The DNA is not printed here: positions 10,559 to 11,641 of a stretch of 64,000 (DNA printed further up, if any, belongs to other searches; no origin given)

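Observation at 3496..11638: Tandem pair of giant secreted proteins built from two unnamed repeat types (6 x 42-aa propeller-like blades + 9-10 Cys-paired Ig-like modules) with no recognisable cell anchor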

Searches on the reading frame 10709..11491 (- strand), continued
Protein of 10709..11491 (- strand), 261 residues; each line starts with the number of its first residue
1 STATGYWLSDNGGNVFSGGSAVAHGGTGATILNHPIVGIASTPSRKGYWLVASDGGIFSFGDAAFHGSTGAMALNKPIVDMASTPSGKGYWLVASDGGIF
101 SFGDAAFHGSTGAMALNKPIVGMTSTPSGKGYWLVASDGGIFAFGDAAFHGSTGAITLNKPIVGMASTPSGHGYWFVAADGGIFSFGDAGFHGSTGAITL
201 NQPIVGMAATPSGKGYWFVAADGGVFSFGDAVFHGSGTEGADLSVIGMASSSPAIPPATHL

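Call 52: find_related_loci(query=A3, collection=genome_contigs, flank=3000)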
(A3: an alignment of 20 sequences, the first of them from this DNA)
Query A3 (250 aa) in genome_contigs; peptide patterns used: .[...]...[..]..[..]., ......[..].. (x = any residue, [..] = any of these).
597 stretches matched a pattern (row limit reached: there are more); 590 encode a relative of the query (tblastn E <= 1e-3); the best 80 are kept; 80 distinct loci.
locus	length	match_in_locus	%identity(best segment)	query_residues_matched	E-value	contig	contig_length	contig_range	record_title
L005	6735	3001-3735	78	2-245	5e-119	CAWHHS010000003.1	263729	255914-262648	MAG: uncultured Actinomycetes bacterium isolate MFD01872.bin.2.119 genome assembly, contig: contig_28712, whole genome s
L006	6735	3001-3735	76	2-246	2e-113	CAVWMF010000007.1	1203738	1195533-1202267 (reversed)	MAG: uncultured Acidimicrobiaceae bacterium isolate MFD09495.bin.2.31 genome assembly, contig: contig_4948, whole genome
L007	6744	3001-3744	71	2-248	5e-111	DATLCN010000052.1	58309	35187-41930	MAG TPA_asm: Acidimicrobiales bacterium isolate SMAG_U14325 k141_3585170, whole genome shotgun sequence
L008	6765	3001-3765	72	1-248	2e-109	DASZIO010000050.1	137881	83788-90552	MAG TPA_asm: Acidimicrobiales bacterium isolate SMAG_U6604 k141_4398672, whole genome shotgun sequence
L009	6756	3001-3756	69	2-248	9e-110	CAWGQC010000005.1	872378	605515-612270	MAG: uncultured Acidimicrobiales bacterium isolate MFD04540.bin.1.129 genome assembly, contig: contig_2860, whole genome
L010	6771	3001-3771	73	1-249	3e-109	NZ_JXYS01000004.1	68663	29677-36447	Acidithrix ferrooxidans strain PY-F3 AXFE_contig000004, whole genome shotgun sequence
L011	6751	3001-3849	71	1-249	5e-109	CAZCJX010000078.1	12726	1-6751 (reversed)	MAG TPA_asm: uncultured Actinomycetes bacterium isolate SRP272529_co2_40 genome assembly, contig: NODE_8824_length_12726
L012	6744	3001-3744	73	2-248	2e-107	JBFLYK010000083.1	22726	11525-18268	MAG: Actinomycetota bacterium isolate MAG083 MAG083_83, whole genome shotgun sequence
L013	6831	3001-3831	69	2-248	6e-107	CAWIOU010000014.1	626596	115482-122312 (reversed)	MAG: uncultured Acidimicrobiaceae bacterium isolate MFD01633.bin.1.119 genome assembly, contig: contig_18550, whole geno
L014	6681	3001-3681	75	2-247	8e-107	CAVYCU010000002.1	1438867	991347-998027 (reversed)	MAG: uncultured Acidimicrobiaceae bacterium isolate MFD04540.bin.2.87 genome assembly, contig: contig_2863, whole genome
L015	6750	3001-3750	72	2-248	3e-108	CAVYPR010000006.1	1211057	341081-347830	MAG: uncultured Actinomycetota bacterium isolate MFD05512.bin.2.144 genome assembly, contig: contig_3271, whole genome s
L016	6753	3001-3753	70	2-248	8e-107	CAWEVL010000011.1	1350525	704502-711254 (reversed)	MAG: uncultured Acidimicrobiaceae bacterium isolate MFD05521.bin.2.175 genome assembly, contig: contig_42184, whole geno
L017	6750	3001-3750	66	2-250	3e-106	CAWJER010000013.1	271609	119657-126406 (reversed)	MAG: uncultured Acidimicrobiales bacterium isolate MFD04780.bin.2.99 genome assembly, contig: contig_52005, whole genome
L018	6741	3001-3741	70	3-248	5e-106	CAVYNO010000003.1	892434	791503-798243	MAG: uncultured Acidimicrobiales bacterium isolate MFD05705.bin.2.137 genome assembly, contig: contig_16201, whole genom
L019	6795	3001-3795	68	1-248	4e-105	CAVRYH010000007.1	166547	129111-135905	MAG: uncultured Acidimicrobiales bacterium isolate MFD04752.bin.1.29 genome assembly, contig: contig_23260, whole genome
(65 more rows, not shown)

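Call 56: search_protein_representatives(protein=window:10709-11491:-)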
Query: 261 residues. Proteins with E-value up to 0.001 (for the whole library): 19484; up to 1e-10: 15908; up to 1e-30: 9585. The best 150 are listed.
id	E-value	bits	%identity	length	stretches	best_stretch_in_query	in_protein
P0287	2.2e-217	735.2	70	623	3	45-236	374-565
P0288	2.3e-214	725.3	76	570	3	47-219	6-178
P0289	3.1e-211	715.0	57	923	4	26-236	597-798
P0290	5.8e-211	714.1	49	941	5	37-235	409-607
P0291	6.7e-210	710.6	78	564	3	44-220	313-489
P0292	5.8e-202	684.6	71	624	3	42-213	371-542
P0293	1.1e-199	677.1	70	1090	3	47-237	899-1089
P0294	1.9e-190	646.8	61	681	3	35-210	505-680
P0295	3.6e-190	645.9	63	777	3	27-227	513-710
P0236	2.8e-187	636.5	62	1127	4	46-217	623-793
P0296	8.3e-187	634.9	75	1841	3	42-231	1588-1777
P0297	2.8e-182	620.1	59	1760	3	28-207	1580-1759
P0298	6.7e-182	618.8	55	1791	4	47-206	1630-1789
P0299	2.8e-181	616.8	65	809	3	33-236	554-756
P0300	3.6e-180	613.1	57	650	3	44-238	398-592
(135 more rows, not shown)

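Call 60: search_protein_families(library=pfam, alignment_id=A4, max_evalue=0.00001)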
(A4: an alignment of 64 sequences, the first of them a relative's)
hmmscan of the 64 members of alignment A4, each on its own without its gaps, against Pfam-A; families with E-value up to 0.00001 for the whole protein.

A. member 1, P0312 (467 aa): 0 families

B. families by the number of members that match (of 64 scanned): 55 families (the first 25 are shown)
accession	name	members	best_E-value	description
PF16640.11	Big_3_5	6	8.8e-84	Bacterial Ig-like domain (group 3)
PF15780.11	ASH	5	2.4e-18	Abnormal spindle-like microcephaly-assoc'd, ASPM-SPD-2-Hydin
PF24684.1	Vgb_lyase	4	1e-60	Virginiamycin B lyase family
PF22073.2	Cep192_D4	4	1.2e-19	Cep192 domain 4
PF22544.2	HYDIN_VesB_CFA65-like_Ig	4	1.1e-14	HYDIN/CFA65/VesB-like, Ig-like domain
PF01833.30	TIG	3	1.8e-146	IPT/TIG domain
PF05345.18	He_PIG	3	2.1e-26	Putative Ig domain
PF23795.1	SH3_YKFC_2nd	3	6.5e-09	YKFC SH3b2 domain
PF00353.25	HemolysinCabind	2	1.1e-49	RTX calcium-binding nonapeptide repeat (4 copies)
PF09286.16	Pro-kuma_activ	2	8.5e-31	Pro-kumamolisin, activation domain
PF18911.6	PKD_4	2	4e-15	PKD domain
PF00801.26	PKD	2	1.8e-13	PKD domain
PF05257.22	CHAP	2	8.4e-12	CHAP domain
PF23163.1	CSD_RNase_II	2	2e-08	CSD-like barrel domain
PF25390.1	WD40_RLD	1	2e-82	RCC1-like domain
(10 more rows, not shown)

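Call 61: search_protein_families(library=pfam, alignment_id=A5, max_evalue=0.00001)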
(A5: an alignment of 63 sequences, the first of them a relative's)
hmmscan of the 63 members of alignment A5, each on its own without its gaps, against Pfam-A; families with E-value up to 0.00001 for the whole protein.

A. member 1, P0418 (777 aa): 1 family
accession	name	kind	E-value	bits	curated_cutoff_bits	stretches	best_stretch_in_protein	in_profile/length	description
PF00188.32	CAP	-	6.3e-08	33.9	21.1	1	236-347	1-114/117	Cysteine-rich secretory protein family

B. families by the number of members that match (of 63 scanned): 53 families (the first 25 are shown)
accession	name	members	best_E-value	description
PF00041.27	fn3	8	2.5e-89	Fibronectin type III domain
PF01833.30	TIG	6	1.7e-69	IPT/TIG domain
PF16640.11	Big_3_5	4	2.1e-96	Bacterial Ig-like domain (group 3)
PF01436.27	NHL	4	3.4e-48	NHL repeat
PF13360.13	PQQ_2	3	4.8e-49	Outer membrane protein assembly factor BamB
PF13570.13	Beta-prop_ACSF4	3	3.2e-21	Beta-alanine-activating enzyme, beta-propeller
PF01011.28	PQQ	3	5.2e-16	Glucose/ethanol/alcohol dehydrogenase, beta-propeller domain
PF03160.20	Calx-beta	2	4.3e-141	Calx-beta domain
PF02369.22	Big_1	2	3.5e-54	Bacterial Ig-like domain (group 1)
PF25021.1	TEN_NHL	2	2.3e-53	Teneurin NHL domain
PF09134.16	Invasin_D3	2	4.9e-38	Invasin, domain 3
PF05345.18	He_PIG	2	7.1e-30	Putative Ig domain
PF06739.17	SBBP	2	2.8e-18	Beta-propeller repeat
PF08450.18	SGL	2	8e-14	SMP-30/Gluconolactonase/LRE-like region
PF16656.11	Pur_ac_phosph_N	2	2.6e-13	Purple acid Phosphatase, N-terminal domain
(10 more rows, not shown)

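Call 75: search_dna_similar(query=window:10709-11491:-, collection=phages, mode=protein, max_evalue=0.001, max_rows=30)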
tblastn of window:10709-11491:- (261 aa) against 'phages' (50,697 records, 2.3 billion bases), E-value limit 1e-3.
Records with a match: 1; places in all: 4; records where one place covers at least 80% of the query: 1.
Best place of each record, by identity: <60% 1.
By first word of the organism name: Caudovirales 1.
By host as written in the record: - 1.
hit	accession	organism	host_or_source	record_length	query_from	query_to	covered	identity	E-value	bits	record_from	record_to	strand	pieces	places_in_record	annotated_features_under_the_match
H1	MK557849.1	Caudovirales GX15bay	mangrove soil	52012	5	255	96%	32.6%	5e-19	170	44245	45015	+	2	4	glycoside hydrolase family 25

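Call 76: find_related_loci(query=A3, collection=viral_contigs, flank=6000)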
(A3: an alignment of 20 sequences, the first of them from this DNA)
Query A3 (250 aa) in viral_contigs; peptide patterns used: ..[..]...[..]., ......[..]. (x = any residue, [..] = any of these).
69 stretches matched a pattern; 18 encode a relative of the query (tblastn E <= 1e-3); 18 distinct loci.
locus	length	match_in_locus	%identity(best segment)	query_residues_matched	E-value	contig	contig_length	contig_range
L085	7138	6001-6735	52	1-247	6e-64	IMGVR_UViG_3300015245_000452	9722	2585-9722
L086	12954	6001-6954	46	2-248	3e-59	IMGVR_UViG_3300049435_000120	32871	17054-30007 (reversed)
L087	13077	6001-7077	41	2-249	5e-57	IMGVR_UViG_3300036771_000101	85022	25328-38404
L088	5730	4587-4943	59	2-235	5e-42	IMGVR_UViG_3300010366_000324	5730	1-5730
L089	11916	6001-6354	63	2-234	7e-41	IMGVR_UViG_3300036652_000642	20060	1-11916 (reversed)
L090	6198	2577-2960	59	1-233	3e-39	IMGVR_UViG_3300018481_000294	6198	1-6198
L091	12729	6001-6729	48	2-233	4e-66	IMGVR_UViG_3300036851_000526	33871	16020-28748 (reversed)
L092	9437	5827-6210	59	1-246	3e-37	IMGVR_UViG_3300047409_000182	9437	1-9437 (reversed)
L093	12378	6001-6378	53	2-240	1e-36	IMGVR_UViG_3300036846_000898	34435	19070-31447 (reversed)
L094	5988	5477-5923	48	1-239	5e-36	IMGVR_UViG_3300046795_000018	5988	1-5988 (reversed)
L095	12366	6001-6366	54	1-233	1e-35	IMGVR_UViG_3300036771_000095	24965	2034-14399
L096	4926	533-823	65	2-247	5e-35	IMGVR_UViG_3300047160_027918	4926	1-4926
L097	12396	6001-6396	44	1-235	8e-31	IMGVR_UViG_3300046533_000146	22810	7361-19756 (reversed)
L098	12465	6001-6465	45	1-235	4e-31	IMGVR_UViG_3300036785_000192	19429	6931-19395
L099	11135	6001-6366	49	2-233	2e-26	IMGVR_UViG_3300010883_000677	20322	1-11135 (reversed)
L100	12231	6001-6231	62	2-236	3e-26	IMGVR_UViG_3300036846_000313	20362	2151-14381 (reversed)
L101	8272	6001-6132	64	29-233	9e-13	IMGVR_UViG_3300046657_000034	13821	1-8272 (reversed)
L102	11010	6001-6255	64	22-233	4e-12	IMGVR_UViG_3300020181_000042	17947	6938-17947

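Call 77: get_annotated_region(hit=H1, flank=6000)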
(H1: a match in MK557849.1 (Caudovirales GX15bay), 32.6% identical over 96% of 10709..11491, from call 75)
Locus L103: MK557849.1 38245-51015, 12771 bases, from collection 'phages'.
description: Caudovirales GX15bay, complete genome.
organism: Caudovirales GX15bay (NCBI taxid 2530034)
taxonomy: Viruses; Duplodnaviria; Heunggongvirae; Uroviricota; Caudoviricetes
host: -; source: mangrove soil; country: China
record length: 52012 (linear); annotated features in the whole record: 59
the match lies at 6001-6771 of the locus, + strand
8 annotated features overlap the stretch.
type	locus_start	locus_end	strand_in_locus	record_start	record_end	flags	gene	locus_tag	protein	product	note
CDS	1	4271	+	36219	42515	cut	-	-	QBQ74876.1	minor tail protein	-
CDS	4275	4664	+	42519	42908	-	-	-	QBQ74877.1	hypothetical protein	-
CDS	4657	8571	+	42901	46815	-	-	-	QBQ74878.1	glycoside hydrolase family 25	-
CDS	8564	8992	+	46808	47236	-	-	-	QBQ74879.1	chitinase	-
CDS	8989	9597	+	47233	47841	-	-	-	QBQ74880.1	hypothetical protein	-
CDS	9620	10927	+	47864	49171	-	-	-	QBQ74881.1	esterase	-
CDS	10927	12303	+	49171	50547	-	-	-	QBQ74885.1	hypothetical protein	-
CDS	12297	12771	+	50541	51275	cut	-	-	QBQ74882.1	hypothetical protein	-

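Call 78: search_protein_families(library=pfam, proteins=[L103:4657-8571:+, L103:9620-10927:+, L103:10927-12303:+, L103:8564-8992:+, L103:8989-9597:+], max_evalue=0.001)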
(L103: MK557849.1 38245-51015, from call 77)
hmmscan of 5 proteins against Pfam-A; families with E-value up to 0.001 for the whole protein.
L103:4657-8571:+ (1304 aa): 0 families

L103:9620-10927:+ (435 aa): 0 families

L103:10927-12303:+ (458 aa): 0 families

L103:8564-8992:+ (142 aa): 0 families

L103:8989-9597:+ (202 aa): 0 families

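Call 81: search_protein_families(library=pfam, proteins=[L088:4041-4949:+, L089:5464-6357:+, L090:1962-2942:+, L092:5407-6186:+, L093:5590-6387:+, L094:5021-5926:+, L095:5422-6381:+, L097:5560-6366:+, L098:5332-6471:+, L099:5449-6378:+], max_evalue=0.001)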
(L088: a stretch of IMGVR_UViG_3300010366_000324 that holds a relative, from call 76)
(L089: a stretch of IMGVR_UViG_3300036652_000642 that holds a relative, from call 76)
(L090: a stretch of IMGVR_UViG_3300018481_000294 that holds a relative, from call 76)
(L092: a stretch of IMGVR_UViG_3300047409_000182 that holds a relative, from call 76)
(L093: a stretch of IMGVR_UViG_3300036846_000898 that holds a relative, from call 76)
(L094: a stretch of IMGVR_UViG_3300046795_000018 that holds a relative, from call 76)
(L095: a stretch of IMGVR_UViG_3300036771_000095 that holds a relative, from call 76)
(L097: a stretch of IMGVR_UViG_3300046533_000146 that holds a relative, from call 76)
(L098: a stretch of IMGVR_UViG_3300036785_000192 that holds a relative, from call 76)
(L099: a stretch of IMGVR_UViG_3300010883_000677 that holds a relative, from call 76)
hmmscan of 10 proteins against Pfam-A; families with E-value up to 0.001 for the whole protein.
L088:4041-4949:+ (303 aa): 1 family
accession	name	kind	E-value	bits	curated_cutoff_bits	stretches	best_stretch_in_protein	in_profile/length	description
PF01510.30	Amidase_2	-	6.5e-09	36.6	26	1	30-153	9-130/131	N-acetylmuramoyl-L-alanine amidase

L089:5464-6357:+ (298 aa): 0 families

L090:1962-2942:+ (327 aa): 0 families

L092:5407-6186:+ (260 aa): 0 families

L093:5590-6387:+ (266 aa): 1 family
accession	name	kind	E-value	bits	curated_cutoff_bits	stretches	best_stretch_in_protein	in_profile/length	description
PF01510.30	Amidase_2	-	4.2e-06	27.6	26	1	5-116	3-131/131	N-acetylmuramoyl-L-alanine amidase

L094:5021-5926:+ (302 aa): 1 family
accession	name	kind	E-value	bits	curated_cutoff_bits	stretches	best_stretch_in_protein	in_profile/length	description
PF01510.30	Amidase_2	-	5.7e-07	30.4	26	1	33-147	9-128/131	N-acetylmuramoyl-L-alanine amidase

L095:5422-6381:+ (320 aa): 1 family
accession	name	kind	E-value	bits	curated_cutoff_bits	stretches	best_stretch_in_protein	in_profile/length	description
PF01510.30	Amidase_2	-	2e-21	77.2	26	1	23-164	3-131/131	N-acetylmuramoyl-L-alanine amidase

L097:5560-6366:+ (269 aa): 1 family
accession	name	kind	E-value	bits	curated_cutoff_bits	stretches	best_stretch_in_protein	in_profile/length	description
PF01510.30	Amidase_2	-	7.7e-08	33.2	26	1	2-115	3-131/131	N-acetylmuramoyl-L-alanine amidase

L098:5332-6471:+ (380 aa): 1 family
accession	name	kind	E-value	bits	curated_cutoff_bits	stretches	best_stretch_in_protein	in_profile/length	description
PF01510.30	Amidase_2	-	2e-18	67.4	26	1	105-224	7-130/131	N-acetylmuramoyl-L-alanine amidase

L099:5449-6378:+ (310 aa): 0 families

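Call 82: search_protein_families(library=pfam, proteins=[L085:5461-6735:+, L086:4666-7797:+, L087:4837-7902:+, L091:5905-7080:+, L096:317-1120:+, L100:5575-6234:+, L101:5566-6177:+, L102:5620-6285:+], max_evalue=0.001)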
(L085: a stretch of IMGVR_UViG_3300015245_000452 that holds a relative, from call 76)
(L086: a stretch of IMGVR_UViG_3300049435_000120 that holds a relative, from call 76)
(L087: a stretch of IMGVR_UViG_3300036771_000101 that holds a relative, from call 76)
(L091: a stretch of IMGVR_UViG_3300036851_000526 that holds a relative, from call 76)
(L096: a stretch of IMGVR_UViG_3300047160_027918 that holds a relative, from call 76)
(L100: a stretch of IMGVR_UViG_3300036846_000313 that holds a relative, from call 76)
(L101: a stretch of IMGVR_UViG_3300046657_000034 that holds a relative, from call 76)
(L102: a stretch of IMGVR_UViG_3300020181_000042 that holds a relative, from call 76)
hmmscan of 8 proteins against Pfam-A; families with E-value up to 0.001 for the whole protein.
L085:5461-6735:+ (425 aa): 0 families

L086:4666-7797:+ (1044 aa): 0 families

L087:4837-7902:+ (1022 aa): 0 families

L091:5905-7080:+ (392 aa): 1 family
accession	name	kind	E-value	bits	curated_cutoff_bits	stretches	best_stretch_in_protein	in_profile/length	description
PF25390.1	WD40_RLD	-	0.00022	21.1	150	0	118-268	157-285/363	RCC1-like domain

L096:317-1120:+ (268 aa): 0 families

L100:5575-6234:+ (220 aa): 1 family
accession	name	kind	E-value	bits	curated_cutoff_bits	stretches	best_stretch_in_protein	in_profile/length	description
PF01510.30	Amidase_2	-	6.2e-08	33.5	26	1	3-114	3-131/131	N-acetylmuramoyl-L-alanine amidase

L101:5566-6177:+ (204 aa): 0 families

L102:5620-6285:+ (222 aa): 1 family
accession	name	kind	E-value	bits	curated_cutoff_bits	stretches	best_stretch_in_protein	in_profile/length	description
PF01510.30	Amidase_2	-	4.7e-14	53.3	26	1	23-145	4-131/131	N-acetylmuramoyl-L-alanine amidase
